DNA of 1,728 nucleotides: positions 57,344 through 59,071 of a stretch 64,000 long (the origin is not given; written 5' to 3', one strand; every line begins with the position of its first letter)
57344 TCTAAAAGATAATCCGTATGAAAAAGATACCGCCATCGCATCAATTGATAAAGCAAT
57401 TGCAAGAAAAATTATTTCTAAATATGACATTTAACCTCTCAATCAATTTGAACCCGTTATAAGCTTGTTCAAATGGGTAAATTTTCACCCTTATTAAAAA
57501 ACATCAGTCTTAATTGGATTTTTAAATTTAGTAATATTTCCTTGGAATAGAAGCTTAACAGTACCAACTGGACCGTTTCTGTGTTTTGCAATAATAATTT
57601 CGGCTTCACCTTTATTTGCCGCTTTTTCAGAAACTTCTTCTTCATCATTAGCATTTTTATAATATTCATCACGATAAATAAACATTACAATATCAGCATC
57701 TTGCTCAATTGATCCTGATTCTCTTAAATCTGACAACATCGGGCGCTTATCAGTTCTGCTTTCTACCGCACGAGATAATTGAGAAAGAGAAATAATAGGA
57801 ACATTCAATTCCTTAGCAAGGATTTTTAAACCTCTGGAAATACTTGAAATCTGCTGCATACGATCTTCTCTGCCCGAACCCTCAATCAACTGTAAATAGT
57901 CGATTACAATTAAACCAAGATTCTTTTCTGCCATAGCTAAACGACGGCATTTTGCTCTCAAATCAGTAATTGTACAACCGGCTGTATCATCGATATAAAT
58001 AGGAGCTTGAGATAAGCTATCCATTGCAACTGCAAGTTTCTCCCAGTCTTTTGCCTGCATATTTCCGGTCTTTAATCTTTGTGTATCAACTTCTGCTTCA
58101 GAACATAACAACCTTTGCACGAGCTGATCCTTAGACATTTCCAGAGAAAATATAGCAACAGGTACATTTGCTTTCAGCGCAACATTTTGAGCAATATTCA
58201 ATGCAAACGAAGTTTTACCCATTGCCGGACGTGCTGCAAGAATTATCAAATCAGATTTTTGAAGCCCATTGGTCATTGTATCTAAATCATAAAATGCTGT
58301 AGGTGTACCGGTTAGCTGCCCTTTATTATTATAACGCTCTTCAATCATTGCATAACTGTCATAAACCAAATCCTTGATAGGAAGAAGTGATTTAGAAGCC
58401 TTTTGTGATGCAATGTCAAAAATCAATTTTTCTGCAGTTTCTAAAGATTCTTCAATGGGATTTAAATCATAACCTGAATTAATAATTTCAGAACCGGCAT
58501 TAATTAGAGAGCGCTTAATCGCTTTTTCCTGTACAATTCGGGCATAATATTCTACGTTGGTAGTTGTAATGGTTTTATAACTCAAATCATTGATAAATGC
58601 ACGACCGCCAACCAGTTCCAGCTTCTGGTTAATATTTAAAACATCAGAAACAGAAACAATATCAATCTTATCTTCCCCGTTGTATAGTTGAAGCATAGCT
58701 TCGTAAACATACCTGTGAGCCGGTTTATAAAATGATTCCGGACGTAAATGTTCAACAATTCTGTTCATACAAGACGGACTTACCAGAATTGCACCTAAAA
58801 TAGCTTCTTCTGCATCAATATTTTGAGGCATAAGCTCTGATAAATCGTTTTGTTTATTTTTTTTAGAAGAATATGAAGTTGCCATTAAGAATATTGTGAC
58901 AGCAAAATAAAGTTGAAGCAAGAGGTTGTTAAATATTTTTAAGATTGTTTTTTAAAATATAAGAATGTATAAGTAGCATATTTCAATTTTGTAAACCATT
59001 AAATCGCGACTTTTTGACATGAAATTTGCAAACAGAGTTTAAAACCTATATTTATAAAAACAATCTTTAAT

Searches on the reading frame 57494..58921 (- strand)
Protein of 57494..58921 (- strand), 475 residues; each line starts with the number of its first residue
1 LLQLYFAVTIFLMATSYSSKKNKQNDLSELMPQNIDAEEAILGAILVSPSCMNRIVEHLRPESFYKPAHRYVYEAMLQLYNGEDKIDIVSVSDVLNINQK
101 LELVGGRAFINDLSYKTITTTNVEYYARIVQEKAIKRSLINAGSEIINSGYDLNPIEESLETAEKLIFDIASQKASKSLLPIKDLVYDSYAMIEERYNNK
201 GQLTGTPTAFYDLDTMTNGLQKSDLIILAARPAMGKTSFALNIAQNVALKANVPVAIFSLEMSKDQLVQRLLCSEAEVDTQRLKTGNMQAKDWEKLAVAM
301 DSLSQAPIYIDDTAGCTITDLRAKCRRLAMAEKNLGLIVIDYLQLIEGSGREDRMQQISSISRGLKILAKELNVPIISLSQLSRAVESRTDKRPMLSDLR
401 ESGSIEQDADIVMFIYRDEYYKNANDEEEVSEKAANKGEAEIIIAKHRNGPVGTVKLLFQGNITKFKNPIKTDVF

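Call 69: search_protein_families(library=pfam, proteins=[window:57494-58921:-], max_evalue=0.00001)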
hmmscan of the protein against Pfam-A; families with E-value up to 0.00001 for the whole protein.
window:57494-58921:- (475 aa): 3 families
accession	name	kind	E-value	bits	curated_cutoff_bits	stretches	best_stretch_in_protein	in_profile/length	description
PF03796.21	DnaB_C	-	4.4e-116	387.1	27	1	205-468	1-255/255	DnaB-like helicase C terminal domain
PF00772.26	DnaB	-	3.8e-31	107.6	23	1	31-132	2-103/103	DnaB-like helicase N terminal domain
PF13481.12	AAA_25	-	5.2e-12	46.2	27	1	220-378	30-186/195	AAA domain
